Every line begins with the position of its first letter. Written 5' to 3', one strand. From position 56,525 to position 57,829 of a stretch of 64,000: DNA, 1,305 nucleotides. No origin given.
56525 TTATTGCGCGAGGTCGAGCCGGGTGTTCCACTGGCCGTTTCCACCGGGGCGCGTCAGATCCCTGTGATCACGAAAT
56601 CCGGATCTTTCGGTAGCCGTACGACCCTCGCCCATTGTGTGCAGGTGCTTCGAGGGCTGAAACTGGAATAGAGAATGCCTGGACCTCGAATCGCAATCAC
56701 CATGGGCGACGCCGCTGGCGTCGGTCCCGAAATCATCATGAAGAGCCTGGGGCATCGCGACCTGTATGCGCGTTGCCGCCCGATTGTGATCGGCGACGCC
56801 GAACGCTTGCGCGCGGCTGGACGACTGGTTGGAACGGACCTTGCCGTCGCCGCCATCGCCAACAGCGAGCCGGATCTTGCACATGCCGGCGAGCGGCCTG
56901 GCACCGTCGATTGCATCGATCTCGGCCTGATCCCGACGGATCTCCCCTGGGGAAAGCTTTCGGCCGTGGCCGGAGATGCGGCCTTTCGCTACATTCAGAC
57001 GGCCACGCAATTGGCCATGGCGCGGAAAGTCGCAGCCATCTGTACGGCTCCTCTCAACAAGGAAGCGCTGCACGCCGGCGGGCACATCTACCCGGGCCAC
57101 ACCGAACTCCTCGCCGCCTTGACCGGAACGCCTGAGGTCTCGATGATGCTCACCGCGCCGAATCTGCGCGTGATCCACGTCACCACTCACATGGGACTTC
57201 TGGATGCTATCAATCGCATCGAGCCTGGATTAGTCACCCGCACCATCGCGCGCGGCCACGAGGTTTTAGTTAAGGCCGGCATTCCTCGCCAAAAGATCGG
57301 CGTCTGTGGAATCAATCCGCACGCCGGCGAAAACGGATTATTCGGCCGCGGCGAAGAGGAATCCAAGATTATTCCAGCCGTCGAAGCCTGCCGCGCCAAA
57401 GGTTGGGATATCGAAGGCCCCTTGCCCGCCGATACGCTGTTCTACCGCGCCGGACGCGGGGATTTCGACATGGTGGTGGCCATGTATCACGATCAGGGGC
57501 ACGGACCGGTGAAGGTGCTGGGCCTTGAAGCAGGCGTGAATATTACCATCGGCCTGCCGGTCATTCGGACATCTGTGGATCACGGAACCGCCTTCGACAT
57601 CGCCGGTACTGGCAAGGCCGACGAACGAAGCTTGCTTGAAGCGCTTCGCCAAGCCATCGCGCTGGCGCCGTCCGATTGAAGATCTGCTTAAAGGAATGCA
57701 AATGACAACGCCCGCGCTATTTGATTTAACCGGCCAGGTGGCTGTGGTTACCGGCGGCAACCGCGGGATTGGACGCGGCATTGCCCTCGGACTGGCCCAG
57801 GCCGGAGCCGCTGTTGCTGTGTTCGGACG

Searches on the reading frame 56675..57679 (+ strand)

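Call 25: search_protein_families(library=pfam, proteins=[window:56675-57679:+], max_evalue=0.001)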
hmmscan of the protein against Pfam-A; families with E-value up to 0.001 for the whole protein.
window:56675-57679:+ (334 aa): 1 family
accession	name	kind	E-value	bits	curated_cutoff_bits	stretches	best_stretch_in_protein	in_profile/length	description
PF04166.17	PdxA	-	1.5e-105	353.2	27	1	33-327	2-286/286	Pyridoxal phosphate biosynthetic protein PdxA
